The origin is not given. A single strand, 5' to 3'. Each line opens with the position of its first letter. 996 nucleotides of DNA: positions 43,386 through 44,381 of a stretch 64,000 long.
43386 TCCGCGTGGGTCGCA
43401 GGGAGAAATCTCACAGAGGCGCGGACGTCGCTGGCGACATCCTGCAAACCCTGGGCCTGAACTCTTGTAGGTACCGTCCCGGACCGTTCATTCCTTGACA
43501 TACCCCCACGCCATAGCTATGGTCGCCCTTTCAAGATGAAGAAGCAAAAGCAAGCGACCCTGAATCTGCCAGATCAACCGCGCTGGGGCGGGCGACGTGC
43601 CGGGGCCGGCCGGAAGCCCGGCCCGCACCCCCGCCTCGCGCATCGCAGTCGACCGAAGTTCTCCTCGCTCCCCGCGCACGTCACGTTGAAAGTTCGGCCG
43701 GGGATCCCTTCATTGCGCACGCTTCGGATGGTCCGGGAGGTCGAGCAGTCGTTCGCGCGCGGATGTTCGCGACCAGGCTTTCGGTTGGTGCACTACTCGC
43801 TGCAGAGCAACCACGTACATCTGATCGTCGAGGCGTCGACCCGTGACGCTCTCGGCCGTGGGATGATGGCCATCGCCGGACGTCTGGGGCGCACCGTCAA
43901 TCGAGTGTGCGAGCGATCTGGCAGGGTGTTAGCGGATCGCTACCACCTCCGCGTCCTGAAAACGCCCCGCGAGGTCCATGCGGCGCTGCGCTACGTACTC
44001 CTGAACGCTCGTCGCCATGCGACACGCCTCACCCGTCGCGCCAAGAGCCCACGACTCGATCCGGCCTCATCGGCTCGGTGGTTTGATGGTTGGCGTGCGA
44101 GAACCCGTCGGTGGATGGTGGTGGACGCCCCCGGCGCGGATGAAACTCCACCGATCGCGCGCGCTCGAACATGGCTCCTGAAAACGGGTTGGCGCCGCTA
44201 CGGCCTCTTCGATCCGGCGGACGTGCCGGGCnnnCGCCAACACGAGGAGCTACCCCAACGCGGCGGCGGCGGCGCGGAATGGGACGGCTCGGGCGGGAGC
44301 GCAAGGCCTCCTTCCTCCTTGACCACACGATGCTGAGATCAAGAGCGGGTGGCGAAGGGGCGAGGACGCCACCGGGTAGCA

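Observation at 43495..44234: RAYT (IS200-like HUH tyrosine transposase) with its own promoter overlapping a 12-bp palindrome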

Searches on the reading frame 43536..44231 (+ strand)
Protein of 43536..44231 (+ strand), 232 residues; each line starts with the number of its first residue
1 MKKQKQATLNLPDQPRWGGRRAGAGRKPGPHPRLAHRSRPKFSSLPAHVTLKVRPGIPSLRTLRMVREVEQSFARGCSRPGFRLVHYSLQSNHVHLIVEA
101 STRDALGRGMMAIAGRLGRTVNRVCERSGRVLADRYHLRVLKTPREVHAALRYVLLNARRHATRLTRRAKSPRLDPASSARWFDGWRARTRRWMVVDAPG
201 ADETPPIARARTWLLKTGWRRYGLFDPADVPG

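Call 3: search_protein_families(library=pfam, proteins=[window:43536-44231:+], max_evalue=1)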
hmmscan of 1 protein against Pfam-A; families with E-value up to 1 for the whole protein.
window:43536-44231:+ (232 aa): 1 family
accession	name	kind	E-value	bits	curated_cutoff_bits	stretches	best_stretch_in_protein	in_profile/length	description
PF01797.21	Y1_Tnp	-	8.7e-05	23.1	23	1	65-126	24-85/121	Transposase IS200 like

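Call 4: search_protein_families(library=ncbifam, proteins=[window:43536-44231:+], max_evalue=1)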
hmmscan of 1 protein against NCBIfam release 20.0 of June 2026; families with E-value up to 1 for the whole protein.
window:43536-44231:+ (232 aa): 2 families
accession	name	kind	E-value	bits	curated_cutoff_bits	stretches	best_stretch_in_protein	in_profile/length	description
NF047646.1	REP_Tyr_transpos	equivalog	5.4e-08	32.8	80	1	49-162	14-135/146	REP-associated tyrosine transposase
NF033573.1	transpos_IS200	equivalog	0.0032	17.7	55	1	65-122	30-87/126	IS200/IS605 family transposase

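Call 9: find_homologous_proteins(query=window:43536-44231:+)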
Query window:43536-44231:+ (232 aa): 6314 proteins with E <= 0.001 among 7310 candidates; the best 120 are listed.
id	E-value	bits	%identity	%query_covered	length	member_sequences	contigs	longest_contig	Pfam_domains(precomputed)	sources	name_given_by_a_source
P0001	4.5e-151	520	100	100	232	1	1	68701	-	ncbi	-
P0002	4.1e-136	471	90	100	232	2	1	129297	PF01797.22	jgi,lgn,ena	-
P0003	3.1e-120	419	81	100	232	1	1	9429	PF01797.22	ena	-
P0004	1.6e-117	410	80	100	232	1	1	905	PF01797.22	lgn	-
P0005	7.3e-102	359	75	97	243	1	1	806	PF01797.22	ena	-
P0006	3.6e-98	346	70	100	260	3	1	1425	-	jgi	-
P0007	1.8e-97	344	70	100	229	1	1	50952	-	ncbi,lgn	-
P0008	1.1e-96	342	69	100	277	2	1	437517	PF01797.22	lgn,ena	-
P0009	1.8e-96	341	70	100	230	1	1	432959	-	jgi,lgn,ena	-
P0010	9.9e-96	338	71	100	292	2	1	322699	PF01797.22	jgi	-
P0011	8.2e-94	332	68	100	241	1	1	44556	PF01797.22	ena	-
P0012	6.5e-92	326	67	100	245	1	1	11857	PF01797.22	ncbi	-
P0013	1.9e-91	324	67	99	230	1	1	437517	-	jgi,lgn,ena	-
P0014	6.0e-91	323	65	100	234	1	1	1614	-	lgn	-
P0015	2.2e-90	321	77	78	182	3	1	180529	PF01797.22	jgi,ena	-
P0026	3.5e-87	310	62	100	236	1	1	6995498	-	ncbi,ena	-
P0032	7.1e-87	309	66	100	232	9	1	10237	-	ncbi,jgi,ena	-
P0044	6.1e-86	306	66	100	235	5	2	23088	-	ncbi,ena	-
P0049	8.3e-86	306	64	100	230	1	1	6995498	-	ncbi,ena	-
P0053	1.5e-85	305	62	100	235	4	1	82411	-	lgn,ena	-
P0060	2.7e-85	304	63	100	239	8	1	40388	-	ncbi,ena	-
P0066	5.3e-85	303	64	100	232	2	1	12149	-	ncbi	-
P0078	2.2e-84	301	64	98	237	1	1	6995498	-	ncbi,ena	-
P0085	5.0e-84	300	62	100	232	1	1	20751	-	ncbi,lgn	-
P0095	1.2e-83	299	67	93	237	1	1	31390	-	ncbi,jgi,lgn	ncbi:MAG TPA: hypothetical protein VGK30_10250 [Candidatus Binatia bacterium]|jgi:hypothetical prote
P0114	5.1e-83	297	63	99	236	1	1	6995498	-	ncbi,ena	-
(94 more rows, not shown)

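Call 10: search_solved_structures(query=window:43536-44231:+, max_evalue=10, show_alignments=3)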
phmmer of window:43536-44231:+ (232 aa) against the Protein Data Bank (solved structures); distinct sequences matched with E-value up to 10: 0.

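Call 11: find_encoding_contigs(protein=P0001, flank=3000, max_places=3)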
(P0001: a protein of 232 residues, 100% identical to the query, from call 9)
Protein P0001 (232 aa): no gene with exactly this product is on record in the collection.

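Call 12: find_encoding_contigs(protein=P0002, flank=5000, max_places=3)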
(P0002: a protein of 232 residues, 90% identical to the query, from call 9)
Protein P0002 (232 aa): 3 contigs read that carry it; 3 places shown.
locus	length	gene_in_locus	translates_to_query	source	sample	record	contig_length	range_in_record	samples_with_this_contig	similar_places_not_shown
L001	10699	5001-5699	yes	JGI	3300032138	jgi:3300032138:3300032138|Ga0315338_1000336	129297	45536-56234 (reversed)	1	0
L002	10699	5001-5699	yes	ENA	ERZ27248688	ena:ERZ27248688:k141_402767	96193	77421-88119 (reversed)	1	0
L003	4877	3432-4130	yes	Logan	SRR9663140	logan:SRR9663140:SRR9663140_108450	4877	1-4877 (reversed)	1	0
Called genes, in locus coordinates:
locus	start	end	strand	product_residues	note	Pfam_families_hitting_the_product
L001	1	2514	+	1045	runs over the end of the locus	PF01326:PPDK_N, PF00391:PEP-utilizers, PF02896:PEP-utilizers_C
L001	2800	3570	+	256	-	PF08501:Shikimate_dh_N, PF01488:Shikimate_DH, PF03435:Sacchrp_dh_NADP, PF18317:SDH_C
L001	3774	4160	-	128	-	PF07858:LEH, PF12680:SnoaL_2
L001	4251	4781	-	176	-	-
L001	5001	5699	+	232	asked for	PF01797:Y1_Tnp (weak)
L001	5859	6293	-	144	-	-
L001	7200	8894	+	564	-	PF05157:MshEN, PF00437:T2SSE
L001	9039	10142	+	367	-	PF00437:T2SSE, PF13401:AAA_22 (faint)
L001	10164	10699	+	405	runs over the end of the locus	PF28597:T2SSF_N, PF00482:T2SSF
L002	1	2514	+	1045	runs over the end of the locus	PF01326:PPDK_N, PF00391:PEP-utilizers, PF02896:PEP-utilizers_C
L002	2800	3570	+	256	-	PF08501:Shikimate_dh_N, PF01488:Shikimate_DH, PF03435:Sacchrp_dh_NADP, PF18317:SDH_C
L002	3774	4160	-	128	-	PF07858:LEH, PF12680:SnoaL_2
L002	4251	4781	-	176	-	-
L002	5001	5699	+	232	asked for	PF01797:Y1_Tnp (weak)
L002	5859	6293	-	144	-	-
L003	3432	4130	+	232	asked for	PF01797:Y1_Tnp (weak)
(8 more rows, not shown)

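Call 13: find_encoding_contigs(protein=P0003, flank=5000, max_places=3)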
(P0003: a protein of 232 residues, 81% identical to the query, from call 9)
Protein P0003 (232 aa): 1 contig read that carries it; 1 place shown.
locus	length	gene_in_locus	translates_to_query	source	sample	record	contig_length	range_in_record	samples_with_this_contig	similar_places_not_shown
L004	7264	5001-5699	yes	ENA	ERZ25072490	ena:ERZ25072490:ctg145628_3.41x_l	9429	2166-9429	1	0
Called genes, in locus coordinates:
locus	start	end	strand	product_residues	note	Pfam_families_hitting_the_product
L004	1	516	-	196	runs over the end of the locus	PF01330:RuvA_N, PF14520:HHH_5, PF07499:RuvA_C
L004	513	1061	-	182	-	PF02075:RuvC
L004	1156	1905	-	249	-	PF20772:TACO1_YebC_N, PF01709:Transcrip_reg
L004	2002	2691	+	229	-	PF03330:DPBB_1, PF05036:SPOR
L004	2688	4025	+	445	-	PF26686:DUF8575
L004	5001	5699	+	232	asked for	PF01797:Y1_Tnp (weak)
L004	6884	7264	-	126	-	?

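Call 25: find_encoding_contigs(protein=P0026, flank=4000, max_places=2)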
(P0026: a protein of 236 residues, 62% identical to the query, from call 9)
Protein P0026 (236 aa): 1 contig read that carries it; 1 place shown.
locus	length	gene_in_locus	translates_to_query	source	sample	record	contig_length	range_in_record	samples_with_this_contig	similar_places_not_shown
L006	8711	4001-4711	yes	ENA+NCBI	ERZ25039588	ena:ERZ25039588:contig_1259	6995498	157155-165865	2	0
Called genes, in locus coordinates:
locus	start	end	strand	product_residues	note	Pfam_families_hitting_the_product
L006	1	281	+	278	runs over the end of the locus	PF12974:Phosphonate-bd (weak)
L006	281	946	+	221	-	PF14559:TPR_19 (faint)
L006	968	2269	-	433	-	PF03176:MMPL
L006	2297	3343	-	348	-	PF03176:MMPL (weak)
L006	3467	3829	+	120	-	PF14248:DUF4345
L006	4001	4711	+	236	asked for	-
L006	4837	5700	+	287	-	PF03476:MOSC_N, PF03473:MOSC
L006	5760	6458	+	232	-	PF01988:VIT1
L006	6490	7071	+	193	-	PF03473:MOSC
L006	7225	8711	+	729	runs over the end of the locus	PF09335:VTT_dom, PF01134:GIDA (faint), PF07992:Pyr_redox_2, PF13450:NAD_binding_8 (faint), PF13738:Pyr_redox_3 (faint), PF00070:Pyr_redox, PF02852:Pyr_redox_dim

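Call 26: find_encoding_contigs(protein=P0049, flank=4000, max_places=2)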
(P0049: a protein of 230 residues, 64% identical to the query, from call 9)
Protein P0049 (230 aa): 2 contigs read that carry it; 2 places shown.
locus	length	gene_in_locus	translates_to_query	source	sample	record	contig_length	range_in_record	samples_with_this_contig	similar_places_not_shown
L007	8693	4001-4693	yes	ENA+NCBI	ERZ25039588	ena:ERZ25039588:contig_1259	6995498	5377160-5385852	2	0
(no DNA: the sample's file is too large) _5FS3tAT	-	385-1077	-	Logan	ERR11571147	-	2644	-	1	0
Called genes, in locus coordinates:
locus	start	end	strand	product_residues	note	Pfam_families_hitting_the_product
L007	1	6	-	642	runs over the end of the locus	PF10282:Lactonase (faint), PF02239:Cytochrom_D1 (faint), PF25174:Beta-prop_THOC3 (faint), PF22494:choice_anch_I (faint), PF13948:DUF4215 (faint)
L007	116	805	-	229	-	-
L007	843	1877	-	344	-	PF13421:Band_7_1, PF01145:Band_7, PF13240:Zn_Ribbon_1 (faint)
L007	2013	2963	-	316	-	PF00296:Bac_luciferase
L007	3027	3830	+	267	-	PF01738:DLH (weak)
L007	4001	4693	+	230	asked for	-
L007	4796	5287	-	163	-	PF07386:DUF1499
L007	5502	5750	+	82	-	-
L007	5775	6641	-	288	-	PF00561:Abhydrolase_1, PF03096:Ndr (faint)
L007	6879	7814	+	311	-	PF00389:2-Hacid_dh, PF02826:2-Hacid_dh_C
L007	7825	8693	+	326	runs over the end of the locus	PF07224:Chlorophyllase (faint), PF00135:COesterase, PF20434:BD-FAE, PF07859:Abhydrolase_3, PF12697:Abhydrolase_6, PF00326:Peptidase_S9 (weak)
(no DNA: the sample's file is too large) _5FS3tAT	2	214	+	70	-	?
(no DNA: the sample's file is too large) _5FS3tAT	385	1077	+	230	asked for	-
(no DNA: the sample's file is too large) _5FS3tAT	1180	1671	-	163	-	PF07386:DUF1499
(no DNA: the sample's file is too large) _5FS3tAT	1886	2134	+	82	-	-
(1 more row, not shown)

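Call 27: find_encoding_contigs(protein=P0008, flank=4000, max_places=2)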
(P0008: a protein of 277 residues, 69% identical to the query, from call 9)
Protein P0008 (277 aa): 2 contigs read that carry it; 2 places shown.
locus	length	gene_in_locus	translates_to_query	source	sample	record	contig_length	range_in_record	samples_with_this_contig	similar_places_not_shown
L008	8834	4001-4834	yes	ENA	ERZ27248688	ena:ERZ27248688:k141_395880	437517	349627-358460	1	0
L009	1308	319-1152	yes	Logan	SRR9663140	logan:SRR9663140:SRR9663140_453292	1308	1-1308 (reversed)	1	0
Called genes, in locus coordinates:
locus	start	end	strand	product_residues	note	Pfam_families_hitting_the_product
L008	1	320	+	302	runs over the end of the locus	PF02899:Phage_int_SAM_1, PF13495:Phage_int_SAM_4, PF00589:Phage_integrase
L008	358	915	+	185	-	PF00227:Proteasome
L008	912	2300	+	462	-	PF00004:AAA (weak), PF07728:AAA_5 (faint), PF00004:AAA (weak), PF07724:AAA_2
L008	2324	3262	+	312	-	PF00696:AA_kinase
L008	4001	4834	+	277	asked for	PF01797:Y1_Tnp (weak)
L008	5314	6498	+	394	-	PF00202:Aminotran_3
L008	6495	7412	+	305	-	PF02729:OTCace_N, PF00185:OTCace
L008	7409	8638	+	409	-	PF00764:Arginosuc_synth, PF20979:Arginosuc_syn_C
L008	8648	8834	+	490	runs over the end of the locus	PF00206:Lyase_1, PF14698:ASL_C2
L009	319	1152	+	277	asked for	PF01797:Y1_Tnp (weak)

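Call 28: find_encoding_contigs(protein=P0009, flank=4000, max_places=2)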
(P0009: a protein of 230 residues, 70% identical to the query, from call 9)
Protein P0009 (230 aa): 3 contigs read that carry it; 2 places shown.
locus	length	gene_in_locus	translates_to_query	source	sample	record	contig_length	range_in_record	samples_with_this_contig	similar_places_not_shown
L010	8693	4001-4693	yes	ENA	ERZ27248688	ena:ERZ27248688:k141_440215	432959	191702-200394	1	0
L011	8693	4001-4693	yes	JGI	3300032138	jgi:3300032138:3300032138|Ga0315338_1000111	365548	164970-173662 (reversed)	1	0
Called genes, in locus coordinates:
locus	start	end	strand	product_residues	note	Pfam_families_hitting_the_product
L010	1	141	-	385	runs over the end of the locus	PF00437:T2SSE, PF10412:TrwB_AAD_bind (weak), PF13401:AAA_22 (faint)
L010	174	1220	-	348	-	PF00154:RecA_N, PF08423:Rad51, PF06745:ATPase (weak), PF27531:MT3502_N (faint), PF21096:RecA_C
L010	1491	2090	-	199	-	PF02834:LigT_PEase, PF13563:2_5_RNA_ligase2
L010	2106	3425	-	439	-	PF00994:MoCF_biosynth, PF18146:CinA_KH (weak), PF02464:CinA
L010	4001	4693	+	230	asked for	-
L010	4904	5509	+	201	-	-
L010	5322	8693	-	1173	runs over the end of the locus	-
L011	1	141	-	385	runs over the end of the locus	PF00437:T2SSE, PF10412:TrwB_AAD_bind (weak), PF13401:AAA_22 (faint)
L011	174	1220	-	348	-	PF00154:RecA_N, PF08423:Rad51, PF06745:ATPase (weak), PF27531:MT3502_N (faint), PF21096:RecA_C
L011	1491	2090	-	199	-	PF02834:LigT_PEase, PF13563:2_5_RNA_ligase2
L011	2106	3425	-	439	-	PF00994:MoCF_biosynth, PF18146:CinA_KH (weak), PF02464:CinA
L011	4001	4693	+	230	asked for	-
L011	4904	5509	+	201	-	-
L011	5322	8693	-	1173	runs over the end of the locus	-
